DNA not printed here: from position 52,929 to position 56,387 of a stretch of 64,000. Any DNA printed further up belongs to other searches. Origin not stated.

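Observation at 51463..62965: Self-inverting recombinase-promoter cassette predicted to toggle two alternative SusC/SusD transporters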

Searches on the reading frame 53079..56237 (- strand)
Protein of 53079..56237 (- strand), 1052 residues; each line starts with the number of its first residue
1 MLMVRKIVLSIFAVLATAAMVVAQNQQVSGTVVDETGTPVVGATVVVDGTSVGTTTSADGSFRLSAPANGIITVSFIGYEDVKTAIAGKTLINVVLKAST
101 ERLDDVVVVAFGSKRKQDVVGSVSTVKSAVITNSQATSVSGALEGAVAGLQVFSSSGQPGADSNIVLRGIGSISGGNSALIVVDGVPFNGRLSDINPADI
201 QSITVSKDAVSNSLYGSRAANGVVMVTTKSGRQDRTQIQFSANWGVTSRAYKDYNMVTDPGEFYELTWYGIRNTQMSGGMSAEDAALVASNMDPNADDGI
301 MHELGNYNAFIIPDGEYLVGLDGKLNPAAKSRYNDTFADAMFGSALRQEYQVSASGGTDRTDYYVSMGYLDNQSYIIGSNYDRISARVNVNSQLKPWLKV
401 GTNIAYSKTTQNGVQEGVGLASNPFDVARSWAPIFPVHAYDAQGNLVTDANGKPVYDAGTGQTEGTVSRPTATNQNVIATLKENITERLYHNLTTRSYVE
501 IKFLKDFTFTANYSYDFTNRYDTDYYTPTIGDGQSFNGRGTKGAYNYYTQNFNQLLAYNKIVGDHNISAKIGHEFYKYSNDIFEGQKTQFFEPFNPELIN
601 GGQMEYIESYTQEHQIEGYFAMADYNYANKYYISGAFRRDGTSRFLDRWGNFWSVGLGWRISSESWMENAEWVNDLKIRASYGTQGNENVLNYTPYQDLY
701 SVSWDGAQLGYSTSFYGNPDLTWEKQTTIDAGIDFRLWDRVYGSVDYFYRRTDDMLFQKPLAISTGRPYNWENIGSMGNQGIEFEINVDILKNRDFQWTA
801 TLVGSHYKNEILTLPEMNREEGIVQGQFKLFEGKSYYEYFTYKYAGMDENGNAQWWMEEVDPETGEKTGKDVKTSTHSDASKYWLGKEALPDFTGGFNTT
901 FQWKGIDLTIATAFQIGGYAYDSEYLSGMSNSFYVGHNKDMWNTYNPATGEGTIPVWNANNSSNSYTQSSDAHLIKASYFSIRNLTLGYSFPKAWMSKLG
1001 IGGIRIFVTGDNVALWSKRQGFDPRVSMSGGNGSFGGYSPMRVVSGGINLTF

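Call 5: search_protein_families(library=pfam, proteins=[window:53079-56237:-])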
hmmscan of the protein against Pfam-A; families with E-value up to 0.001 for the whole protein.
window:53079-56237:- (1052 aa): 5 families
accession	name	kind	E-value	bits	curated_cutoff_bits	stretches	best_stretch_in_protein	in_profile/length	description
PF07715.20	Plug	-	3.4e-19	69.7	23.9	1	116-223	2-107/107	TonB-dependent Receptor Plug Domain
PF00593.30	TonB_dep_Rec_b-barrel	-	1.8e-18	68.1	27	1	469-1012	23-435/436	TonB dependent receptor-like, beta-barrel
PF13715.12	CarbopepD_reg_2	-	9.9e-16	58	32.2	1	28-108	1-88/88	CarboxypepD_reg-like domain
PF13620.12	CarboxypepD_reg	-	6e-11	43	32.3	1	27-84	1-64/82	Carboxypeptidase regulatory-like domain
PF23374.1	Fn3_arc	-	0.00069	20.1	28.9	0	32-70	27-64/78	Archaeal fibronectin-III type-like domain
